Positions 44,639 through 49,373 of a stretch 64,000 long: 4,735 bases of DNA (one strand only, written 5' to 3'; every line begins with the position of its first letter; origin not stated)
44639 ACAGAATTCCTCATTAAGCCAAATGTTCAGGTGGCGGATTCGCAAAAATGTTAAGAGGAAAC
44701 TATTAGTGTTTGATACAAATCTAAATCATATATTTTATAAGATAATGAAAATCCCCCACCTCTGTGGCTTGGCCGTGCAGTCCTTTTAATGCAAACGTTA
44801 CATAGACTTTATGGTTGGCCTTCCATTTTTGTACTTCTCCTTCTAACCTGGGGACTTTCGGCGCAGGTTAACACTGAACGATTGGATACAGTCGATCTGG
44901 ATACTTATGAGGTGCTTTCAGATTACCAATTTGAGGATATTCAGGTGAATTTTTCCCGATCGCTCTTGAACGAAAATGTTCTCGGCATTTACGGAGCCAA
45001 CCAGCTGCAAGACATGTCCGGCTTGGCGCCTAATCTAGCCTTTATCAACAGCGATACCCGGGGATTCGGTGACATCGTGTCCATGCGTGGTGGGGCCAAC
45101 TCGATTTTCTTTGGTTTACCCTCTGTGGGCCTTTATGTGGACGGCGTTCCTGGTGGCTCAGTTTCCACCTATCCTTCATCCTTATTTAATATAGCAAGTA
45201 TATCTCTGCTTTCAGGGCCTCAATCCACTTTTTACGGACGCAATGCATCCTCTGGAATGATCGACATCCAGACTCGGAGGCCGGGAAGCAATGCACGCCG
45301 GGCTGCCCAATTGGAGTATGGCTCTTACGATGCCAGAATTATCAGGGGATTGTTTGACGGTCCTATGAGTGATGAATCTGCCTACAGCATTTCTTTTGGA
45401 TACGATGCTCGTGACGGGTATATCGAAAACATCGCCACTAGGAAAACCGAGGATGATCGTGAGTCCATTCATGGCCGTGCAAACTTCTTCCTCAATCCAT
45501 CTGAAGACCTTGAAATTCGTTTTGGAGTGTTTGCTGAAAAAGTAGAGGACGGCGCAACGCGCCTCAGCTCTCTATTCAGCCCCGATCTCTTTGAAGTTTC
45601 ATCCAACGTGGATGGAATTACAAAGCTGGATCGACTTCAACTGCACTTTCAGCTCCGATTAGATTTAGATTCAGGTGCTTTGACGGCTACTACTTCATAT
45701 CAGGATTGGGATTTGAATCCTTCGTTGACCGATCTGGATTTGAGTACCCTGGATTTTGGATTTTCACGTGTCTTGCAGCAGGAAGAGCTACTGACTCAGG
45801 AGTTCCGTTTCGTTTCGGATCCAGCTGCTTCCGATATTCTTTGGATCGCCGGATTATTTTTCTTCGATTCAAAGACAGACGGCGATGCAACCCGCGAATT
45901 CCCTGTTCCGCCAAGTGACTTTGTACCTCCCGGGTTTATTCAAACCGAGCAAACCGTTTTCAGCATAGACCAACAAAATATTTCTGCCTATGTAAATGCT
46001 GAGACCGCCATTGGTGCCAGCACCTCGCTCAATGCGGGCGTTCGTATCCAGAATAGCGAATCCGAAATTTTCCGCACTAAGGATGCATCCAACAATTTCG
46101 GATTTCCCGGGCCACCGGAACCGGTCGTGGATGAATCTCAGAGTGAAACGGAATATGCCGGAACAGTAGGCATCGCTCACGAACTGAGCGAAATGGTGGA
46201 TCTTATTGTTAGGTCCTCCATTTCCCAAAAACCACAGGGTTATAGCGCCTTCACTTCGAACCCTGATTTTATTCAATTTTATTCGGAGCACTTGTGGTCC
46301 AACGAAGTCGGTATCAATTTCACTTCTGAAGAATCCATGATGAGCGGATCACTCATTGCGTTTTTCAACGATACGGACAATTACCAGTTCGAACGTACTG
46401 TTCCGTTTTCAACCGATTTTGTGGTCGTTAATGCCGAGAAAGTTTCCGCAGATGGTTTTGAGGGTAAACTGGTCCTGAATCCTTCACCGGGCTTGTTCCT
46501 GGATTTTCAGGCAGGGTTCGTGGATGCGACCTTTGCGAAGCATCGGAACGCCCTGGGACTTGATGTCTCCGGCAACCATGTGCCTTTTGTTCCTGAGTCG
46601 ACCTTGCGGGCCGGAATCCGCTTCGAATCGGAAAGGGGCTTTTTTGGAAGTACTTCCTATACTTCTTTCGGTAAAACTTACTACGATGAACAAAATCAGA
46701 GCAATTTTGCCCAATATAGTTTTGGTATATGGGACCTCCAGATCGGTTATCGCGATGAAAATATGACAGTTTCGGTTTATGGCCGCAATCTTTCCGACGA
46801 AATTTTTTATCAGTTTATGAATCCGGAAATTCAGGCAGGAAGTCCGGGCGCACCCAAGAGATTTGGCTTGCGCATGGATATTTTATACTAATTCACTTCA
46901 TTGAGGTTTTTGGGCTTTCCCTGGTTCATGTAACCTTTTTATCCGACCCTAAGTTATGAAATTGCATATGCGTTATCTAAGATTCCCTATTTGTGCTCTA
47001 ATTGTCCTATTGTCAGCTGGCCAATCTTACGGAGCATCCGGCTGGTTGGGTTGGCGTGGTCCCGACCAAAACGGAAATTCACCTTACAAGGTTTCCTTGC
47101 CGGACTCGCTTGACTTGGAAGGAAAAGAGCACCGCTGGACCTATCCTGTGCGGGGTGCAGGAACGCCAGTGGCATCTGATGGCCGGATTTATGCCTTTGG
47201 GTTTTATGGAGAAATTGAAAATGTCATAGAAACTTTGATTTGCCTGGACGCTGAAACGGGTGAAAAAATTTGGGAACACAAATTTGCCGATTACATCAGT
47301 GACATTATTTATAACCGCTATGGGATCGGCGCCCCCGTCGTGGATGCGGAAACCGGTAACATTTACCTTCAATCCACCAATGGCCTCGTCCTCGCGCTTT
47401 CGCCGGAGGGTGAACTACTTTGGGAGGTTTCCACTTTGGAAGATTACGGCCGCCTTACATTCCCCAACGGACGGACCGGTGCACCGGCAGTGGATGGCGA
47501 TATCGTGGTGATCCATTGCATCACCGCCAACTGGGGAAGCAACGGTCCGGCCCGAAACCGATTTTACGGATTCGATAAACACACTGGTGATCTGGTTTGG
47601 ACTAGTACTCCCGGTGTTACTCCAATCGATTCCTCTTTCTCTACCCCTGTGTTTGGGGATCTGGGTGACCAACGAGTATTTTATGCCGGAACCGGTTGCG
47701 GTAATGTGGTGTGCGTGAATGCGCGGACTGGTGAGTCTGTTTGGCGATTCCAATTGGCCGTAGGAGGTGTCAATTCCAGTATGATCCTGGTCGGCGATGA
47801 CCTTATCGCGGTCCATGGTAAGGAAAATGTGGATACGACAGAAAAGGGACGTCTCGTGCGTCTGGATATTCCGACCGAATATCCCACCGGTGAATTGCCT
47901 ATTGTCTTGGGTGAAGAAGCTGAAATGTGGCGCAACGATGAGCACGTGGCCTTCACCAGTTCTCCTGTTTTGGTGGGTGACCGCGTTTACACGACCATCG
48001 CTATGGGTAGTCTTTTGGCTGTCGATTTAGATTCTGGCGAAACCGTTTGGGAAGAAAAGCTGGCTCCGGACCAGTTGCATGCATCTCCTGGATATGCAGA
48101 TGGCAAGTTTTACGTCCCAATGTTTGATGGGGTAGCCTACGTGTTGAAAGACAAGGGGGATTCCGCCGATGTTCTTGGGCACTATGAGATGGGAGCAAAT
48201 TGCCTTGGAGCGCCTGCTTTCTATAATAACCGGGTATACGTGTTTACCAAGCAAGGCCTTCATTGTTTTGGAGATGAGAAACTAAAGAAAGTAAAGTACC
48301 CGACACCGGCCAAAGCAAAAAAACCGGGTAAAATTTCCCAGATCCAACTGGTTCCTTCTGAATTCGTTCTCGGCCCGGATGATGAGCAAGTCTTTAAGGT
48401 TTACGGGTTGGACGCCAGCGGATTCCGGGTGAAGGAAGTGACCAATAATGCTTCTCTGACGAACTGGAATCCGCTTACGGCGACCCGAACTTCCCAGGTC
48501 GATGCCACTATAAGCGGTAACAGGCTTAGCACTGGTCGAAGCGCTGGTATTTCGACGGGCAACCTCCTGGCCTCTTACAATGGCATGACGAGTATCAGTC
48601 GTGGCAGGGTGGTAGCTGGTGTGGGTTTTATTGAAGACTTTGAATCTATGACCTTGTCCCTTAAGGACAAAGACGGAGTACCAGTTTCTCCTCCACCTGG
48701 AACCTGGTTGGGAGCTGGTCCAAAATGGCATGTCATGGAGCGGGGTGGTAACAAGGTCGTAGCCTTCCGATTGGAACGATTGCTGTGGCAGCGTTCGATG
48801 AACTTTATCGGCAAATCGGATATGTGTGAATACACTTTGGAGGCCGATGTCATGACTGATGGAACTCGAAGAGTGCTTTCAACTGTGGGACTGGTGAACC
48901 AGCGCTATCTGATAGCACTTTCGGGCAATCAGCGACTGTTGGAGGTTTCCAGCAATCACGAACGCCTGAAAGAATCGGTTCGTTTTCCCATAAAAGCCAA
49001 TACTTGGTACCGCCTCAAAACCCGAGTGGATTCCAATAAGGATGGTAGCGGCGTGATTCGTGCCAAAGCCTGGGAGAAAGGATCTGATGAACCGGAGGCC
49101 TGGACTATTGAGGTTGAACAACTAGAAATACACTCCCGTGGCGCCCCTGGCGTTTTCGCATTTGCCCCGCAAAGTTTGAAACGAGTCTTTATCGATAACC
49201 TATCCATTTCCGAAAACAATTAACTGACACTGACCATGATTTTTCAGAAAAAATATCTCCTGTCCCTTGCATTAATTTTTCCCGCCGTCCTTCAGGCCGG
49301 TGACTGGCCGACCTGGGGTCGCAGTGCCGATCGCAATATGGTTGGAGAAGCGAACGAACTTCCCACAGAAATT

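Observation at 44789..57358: Nine-gene envelope-to-cytoplasm operon of unassigned function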

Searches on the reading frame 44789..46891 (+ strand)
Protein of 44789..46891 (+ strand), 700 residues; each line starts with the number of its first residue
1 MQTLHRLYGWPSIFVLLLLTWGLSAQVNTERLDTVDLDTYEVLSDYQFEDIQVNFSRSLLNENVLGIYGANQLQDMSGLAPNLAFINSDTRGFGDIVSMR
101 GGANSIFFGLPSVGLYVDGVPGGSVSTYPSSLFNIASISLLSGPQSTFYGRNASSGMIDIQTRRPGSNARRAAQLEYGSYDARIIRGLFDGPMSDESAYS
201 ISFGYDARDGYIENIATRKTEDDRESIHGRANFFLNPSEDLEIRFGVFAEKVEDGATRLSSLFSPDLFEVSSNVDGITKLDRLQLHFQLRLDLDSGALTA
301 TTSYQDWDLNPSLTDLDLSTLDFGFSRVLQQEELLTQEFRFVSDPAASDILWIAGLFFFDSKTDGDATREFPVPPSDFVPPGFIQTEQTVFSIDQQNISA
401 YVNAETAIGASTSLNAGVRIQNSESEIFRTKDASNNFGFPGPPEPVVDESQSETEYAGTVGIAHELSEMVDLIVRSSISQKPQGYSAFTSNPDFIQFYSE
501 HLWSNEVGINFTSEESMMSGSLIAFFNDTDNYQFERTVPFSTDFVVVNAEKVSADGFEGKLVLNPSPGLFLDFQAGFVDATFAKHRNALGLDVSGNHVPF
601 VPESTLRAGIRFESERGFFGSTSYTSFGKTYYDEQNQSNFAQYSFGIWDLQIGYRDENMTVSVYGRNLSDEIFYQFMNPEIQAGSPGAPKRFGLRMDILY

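Call 3: search_protein_families(library=pfam, proteins=[window:44789-46891:+], max_evalue=0.01)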
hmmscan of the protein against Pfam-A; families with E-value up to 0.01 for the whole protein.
window:44789-46891:+ (700 aa): 2 families
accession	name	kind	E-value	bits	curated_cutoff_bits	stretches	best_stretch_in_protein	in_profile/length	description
PF00593.30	TonB_dep_Rec_b-barrel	-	4.7e-25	89.8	27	1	277-668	55-436/436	TonB dependent receptor-like, beta-barrel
PF07715.20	Plug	-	8.8e-10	39.5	23.9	1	53-156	5-106/107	TonB-dependent Receptor Plug Domain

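Call 4: search_protein_families(library=ncbifam, proteins=[window:44789-46891:+], max_evalue=0.01)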
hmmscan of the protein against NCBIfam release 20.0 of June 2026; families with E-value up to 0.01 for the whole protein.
window:44789-46891:+ (700 aa): 12 families
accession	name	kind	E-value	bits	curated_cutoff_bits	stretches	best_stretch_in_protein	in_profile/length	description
TIGR01783.1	TonB-siderophor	subfamily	1.3e-31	110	223.5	2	447-695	391-644/649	TonB-dependent siderophore receptor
NF041535.1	TonB_rec_PqqU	equivalog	2.1e-13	49.5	1200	2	96-218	60-190/676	TonB-dependent receptor PqqU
NF007349.0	PRK09840.1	equivalog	1.6e-07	29.7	686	1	87-199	109-211/760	catecholate siderophore receptor Fiu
NF049945.1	TonB_dep_FCYXU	equivalog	6.4e-07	28.3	825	1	14-235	13-237/697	TonB-dependent receptor, FCYXU motif-type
TIGR01779.1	TonB-B12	equivalog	2.2e-06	26.5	599.7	1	134-225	125-217/614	TonB-dependent vitamin B12 receptor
NF053590.1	TonB_dep_TOL0244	equivalog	3.6e-06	25.9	645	1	133-205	110-181/604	TOL_0244 family TonB-dependent receptor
NF010650.0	PRK14049.1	equivalog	3.6e-06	25.4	904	1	116-200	139-225/729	ferrioxamine B receptor precursor protein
NF049947.1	TonB_dep_PCPU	exception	0.0004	18.7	800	1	134-255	136-253/685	TonB-dependent receptor, PCPU motif-type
NF007926.1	PRK10641.1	equivalog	0.0021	16.7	836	0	125-225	118-217/617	TonB-dependent vitamin B12 receptor BtuB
TIGR01786.1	TonB-hemlactrns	subfamily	0.0021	16.5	323.75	0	54-163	22-134/719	TonB-dependent hemoglobin/transferrin/lactoferrin family receptor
TIGR04057.1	SusC_RagA_signa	signature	0.0036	17.1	46.2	1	135-163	2-31/31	SusC/RagA subfamily TonB-dependent outer membrane receptor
NF007465.0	PRK10044.1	equivalog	0.0053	15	803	1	135-209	159-233/726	ferrichrome porin FhuA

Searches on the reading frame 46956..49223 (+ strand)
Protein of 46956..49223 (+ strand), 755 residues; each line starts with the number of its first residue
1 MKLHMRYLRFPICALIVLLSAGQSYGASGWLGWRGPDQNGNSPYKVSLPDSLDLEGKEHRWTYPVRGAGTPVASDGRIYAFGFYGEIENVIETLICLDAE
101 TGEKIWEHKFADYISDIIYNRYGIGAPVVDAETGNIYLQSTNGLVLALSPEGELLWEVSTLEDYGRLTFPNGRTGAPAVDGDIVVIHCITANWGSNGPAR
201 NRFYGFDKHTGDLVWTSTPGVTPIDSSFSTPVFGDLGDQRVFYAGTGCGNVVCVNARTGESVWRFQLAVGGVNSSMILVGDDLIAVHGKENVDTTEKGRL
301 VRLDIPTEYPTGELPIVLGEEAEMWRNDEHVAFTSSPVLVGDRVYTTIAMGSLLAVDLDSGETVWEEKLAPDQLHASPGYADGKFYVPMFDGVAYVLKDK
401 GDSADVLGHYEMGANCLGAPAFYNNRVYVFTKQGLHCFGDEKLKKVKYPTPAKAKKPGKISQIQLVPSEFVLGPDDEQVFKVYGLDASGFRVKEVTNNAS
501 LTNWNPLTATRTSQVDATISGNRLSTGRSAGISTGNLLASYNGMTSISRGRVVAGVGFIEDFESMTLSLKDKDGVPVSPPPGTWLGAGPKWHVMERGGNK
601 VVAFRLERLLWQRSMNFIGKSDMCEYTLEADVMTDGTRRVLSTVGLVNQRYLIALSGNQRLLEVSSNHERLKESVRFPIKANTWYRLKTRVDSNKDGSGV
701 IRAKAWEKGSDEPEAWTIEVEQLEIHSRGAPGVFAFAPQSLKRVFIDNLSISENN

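Call 3: search_protein_families(library=pfam, proteins=[window:46956-49223:+], max_evalue=0.01)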
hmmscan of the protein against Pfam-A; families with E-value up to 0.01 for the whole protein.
window:46956-49223:+ (755 aa): 3 families
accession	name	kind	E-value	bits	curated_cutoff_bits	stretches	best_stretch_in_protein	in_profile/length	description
PF13360.13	PQQ_2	-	1.3e-26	94.2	27.6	2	204-304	6-89/233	Outer membrane protein assembly factor BamB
PF13570.13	Beta-prop_ACSF4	-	1.1e-15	58.4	133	2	201-268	113-174/329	Beta-alanine-activating enzyme, beta-propeller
PF01011.28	PQQ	-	3.1e-13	49.7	26.7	2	69-219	51-208/595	Glucose/ethanol/alcohol dehydrogenase, beta-propeller domain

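Call 4: search_protein_families(library=ncbifam, proteins=[window:46956-49223:+], max_evalue=0.01)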
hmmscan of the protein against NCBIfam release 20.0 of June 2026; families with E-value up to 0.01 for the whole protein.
window:46956-49223:+ (755 aa): 6 families
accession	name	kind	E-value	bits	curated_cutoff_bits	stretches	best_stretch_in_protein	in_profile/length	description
TIGR03300.1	assembly_YfgL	equivalog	1.4e-18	66.8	285.2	2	70-270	60-221/377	outer membrane protein assembly factor BamB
NF008351.0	PRK11138.1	equivalog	4.8e-15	54.9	423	2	71-216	65-185/394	outer membrane protein assembly factor BamB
TIGR03075.1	PQQ_enz_alc_DH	subfamily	2.2e-13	49.7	480.05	1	69-217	63-197/530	PQQ-dependent dehydrogenase, methanol/ethanol family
TIGR04528.1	acido_non_PQQ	subfamily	1.1e-07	31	650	0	93-217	68-179/493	acido-empty-quinoprotein group A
TIGR03074.1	PQQ_membr_DH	subfamily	5.4e-05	21.2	832.65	0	328-367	200-239/783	membrane-bound PQQ-dependent dehydrogenase, glucose/quinate/shikimate family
NF041516.1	PA2928_fam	subfamily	0.00017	21.1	70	0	353-374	71-92/376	PA2928 family protein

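Call 45: search_solved_structures(query=window:46956-49223:+, max_evalue=0.01)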
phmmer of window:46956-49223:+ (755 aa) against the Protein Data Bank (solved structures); distinct sequences matched with E-value up to 0.01: 28.
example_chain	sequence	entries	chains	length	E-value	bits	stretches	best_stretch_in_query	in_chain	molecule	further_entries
6tjh_A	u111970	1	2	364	5.7e-11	44.5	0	127-160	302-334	Cake9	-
6tji_A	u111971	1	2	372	1e-10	43.7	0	126-160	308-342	Cake10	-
6tjg_A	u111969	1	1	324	5.9e-10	41.1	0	126-160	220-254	Cake8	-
6tjf_A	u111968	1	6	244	1.5e-07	33.2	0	127-160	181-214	Cake6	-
4hdj_A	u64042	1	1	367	1.9e-07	32.8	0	335-434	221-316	Outer membrane protein assembly factor BamB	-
9pxg_B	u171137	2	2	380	2.3e-07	32.6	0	335-434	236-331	Outer membrane protein assembly factor BamB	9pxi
6tje_A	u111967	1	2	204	3.8e-06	28.5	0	127-160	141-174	Cake5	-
5ayw_B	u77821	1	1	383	3.1e-05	25.5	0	331-398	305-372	Outer membrane protein assembly factor BamB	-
8adg_B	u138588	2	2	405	3.8e-05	25.2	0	331-398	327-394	Outer membrane protein assembly factor BamB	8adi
2yh3_A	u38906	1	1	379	3.8e-05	25.2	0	332-397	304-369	LIPOPROTEIN YFGL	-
8spr_B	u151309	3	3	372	4.2e-05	25.1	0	331-396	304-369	Outer membrane protein assembly factor BamB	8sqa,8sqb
28jl_B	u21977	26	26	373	4.4e-05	25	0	331-396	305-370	Outer membrane protein assembly factor BamB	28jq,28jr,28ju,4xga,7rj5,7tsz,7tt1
3q7m_A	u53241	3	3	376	4.4e-05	25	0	331-396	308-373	Lipoprotein yfgL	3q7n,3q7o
7nri_B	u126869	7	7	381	4.4e-05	25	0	331-397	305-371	Outer membrane protein assembly factor BamB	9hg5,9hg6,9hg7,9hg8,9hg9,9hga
3q54_A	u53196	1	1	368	4.4e-05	25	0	331-396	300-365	Outer membrane assembly lipoprotein YfgL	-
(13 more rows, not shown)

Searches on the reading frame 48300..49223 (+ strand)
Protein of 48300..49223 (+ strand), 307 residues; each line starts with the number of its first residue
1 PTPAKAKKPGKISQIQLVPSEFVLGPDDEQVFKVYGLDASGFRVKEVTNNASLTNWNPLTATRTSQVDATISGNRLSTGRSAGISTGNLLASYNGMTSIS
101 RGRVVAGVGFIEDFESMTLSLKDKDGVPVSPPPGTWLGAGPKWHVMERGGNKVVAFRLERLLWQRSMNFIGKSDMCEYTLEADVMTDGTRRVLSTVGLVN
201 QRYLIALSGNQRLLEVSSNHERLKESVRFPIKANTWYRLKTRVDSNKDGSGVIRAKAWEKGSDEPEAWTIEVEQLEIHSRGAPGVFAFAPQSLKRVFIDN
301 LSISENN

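Call 61: search_protein_families(library=pfam, proteins=[window:48300-49223:+], max_evalue=0.1)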
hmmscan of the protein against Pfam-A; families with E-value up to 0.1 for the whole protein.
window:48300-49223:+ (307 aa): 0 families
